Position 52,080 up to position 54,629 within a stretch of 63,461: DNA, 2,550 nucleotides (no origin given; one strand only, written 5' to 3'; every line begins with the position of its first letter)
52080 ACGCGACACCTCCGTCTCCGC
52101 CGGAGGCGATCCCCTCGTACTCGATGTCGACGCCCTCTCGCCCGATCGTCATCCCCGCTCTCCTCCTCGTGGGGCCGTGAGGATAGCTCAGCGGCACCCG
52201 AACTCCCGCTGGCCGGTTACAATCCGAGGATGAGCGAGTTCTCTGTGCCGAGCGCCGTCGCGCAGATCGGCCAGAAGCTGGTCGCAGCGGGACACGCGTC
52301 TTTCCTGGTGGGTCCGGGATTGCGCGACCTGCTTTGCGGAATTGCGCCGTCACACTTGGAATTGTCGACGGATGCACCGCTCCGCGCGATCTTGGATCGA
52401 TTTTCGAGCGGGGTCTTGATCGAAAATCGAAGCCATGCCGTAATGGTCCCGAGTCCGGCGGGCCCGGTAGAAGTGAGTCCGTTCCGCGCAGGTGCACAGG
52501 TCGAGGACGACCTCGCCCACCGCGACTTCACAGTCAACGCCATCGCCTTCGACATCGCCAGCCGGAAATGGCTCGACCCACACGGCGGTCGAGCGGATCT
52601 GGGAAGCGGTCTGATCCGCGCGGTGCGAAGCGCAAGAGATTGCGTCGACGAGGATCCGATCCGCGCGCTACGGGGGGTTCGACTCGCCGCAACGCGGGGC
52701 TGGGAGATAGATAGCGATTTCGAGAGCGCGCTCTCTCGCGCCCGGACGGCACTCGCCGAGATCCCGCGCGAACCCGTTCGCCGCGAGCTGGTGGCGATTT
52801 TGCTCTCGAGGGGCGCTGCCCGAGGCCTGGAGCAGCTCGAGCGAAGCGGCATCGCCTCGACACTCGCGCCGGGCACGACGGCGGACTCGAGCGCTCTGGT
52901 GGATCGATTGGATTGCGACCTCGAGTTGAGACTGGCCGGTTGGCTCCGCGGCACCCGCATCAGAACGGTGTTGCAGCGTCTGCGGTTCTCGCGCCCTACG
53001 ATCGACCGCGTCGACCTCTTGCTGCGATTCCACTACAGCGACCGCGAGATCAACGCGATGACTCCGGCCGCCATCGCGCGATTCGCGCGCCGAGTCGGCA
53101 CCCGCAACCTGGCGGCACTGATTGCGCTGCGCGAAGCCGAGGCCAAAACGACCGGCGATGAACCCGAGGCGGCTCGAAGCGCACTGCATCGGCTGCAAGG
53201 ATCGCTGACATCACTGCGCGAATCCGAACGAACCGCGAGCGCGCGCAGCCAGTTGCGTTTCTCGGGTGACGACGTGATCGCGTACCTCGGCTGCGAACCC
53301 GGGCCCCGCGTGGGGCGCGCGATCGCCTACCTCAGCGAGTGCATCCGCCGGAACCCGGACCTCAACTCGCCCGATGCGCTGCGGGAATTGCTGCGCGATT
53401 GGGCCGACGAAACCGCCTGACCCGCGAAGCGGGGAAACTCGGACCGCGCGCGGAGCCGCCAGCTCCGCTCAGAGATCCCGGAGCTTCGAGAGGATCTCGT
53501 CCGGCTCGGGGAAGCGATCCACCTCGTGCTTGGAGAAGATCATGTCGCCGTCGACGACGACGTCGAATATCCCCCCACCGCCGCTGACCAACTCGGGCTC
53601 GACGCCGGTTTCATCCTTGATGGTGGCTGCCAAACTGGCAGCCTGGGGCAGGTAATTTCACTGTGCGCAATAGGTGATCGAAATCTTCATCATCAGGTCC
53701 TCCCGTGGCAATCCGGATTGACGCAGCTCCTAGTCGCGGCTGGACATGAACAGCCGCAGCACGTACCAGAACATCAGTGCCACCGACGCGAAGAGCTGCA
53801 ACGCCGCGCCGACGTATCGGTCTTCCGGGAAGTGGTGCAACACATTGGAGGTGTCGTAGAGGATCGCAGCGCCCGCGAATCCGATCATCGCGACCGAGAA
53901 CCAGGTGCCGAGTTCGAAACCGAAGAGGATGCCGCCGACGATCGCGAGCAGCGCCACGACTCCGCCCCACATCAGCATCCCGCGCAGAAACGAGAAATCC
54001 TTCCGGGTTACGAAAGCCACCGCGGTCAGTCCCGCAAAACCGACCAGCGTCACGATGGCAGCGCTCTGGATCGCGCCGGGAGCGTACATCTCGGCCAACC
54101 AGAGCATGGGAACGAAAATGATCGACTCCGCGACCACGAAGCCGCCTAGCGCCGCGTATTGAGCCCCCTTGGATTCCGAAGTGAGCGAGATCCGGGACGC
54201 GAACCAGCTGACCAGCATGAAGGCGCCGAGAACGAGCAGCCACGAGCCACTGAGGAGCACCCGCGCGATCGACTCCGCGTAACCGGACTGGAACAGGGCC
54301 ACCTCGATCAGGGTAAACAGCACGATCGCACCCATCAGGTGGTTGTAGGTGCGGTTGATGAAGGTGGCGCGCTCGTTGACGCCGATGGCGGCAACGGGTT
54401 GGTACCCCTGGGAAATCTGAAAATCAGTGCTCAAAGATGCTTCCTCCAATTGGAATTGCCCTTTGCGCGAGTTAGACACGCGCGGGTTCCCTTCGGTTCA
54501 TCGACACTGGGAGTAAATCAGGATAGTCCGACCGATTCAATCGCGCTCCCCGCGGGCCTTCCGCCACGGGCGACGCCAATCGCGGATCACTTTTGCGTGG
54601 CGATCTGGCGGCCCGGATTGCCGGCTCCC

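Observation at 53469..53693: Hidden selenoprotein gene: SelW/Rdx-like ORF with in-frame UGA and SECIS-like hairpin, missed by the ORF track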

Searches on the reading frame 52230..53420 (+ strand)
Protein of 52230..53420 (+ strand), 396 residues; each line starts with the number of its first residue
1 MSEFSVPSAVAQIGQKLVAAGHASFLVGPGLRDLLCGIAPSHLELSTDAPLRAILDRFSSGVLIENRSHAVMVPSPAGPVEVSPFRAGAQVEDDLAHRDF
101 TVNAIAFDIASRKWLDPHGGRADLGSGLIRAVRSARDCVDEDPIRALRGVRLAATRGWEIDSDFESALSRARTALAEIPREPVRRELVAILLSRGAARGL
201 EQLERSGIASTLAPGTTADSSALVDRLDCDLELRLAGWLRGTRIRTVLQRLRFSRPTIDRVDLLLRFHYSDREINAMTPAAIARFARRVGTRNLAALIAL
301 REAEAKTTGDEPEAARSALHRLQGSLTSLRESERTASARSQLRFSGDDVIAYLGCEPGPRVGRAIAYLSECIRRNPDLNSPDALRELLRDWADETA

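Call 4: search_protein_families(library=pfam, proteins=[window:52230-53420:+], max_evalue=0.01)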
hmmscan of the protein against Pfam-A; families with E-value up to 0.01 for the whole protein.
window:52230-53420:+ (396 aa): 3 families
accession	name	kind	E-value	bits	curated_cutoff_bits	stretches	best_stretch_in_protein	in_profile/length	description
PF01743.26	PolyA_pol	-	4.9e-12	46.7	23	1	89-130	85-126/126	Poly A polymerase head domain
PF12627.12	PolyA_pol_RNAbd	-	2.5e-06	27.6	22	1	159-218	3-62/64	Probable RNA and SrmB- binding site of polymerase A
PF13735.12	tRNA_NucTran2_2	-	0.0042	17.5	27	1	242-380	22-141/149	tRNA nucleotidyltransferase domain 2 putative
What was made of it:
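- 52230..53420 (+): Convergent downstream gene: CCA-adding enzyme / poly(A) polymerase family. Context only. Pfam PolyA_pol and PolyA_pol_RNAbd (call 4).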

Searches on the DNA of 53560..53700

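Call 38: search_rna_families(source=window, start=53560, end=53700, threshold=evalue, max_evalue=10, show_alignments=3)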
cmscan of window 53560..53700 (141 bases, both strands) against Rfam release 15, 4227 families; matches with E-value up to 10: 0.
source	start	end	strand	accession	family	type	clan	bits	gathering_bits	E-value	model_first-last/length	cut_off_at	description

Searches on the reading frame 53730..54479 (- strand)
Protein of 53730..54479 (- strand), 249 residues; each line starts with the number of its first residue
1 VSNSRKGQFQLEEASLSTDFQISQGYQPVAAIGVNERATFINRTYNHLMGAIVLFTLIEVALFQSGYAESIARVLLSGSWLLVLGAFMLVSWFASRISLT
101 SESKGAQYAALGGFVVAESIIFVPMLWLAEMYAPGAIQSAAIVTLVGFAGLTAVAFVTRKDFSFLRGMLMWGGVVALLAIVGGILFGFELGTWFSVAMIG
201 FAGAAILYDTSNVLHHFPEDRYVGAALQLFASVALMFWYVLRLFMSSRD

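Call 4: search_protein_families(library=pfam, proteins=[window:53730-54479:-], max_evalue=0.01)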
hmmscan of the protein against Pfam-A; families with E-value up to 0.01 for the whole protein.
window:53730-54479:- (249 aa): 1 family
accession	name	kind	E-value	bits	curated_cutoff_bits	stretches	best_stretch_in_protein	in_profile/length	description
PF01027.25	Bax1-I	-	8.9e-28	97.9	34.1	1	39-244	2-207/207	Inhibitor of apoptosis-promoting Bax1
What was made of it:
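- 53730..54479 (-): Upstream same-strand BI-1/YccA-type membrane protein gene, 36 nt from the Rdx start. Possibly co-transcribed. Pfam Bax1-I E=8.9e-28 (call 4).
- Checked: The upstream same-strand gene (53730..54479) is Bax1-I/BI-1, E = 8.9e-28 (call 4).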
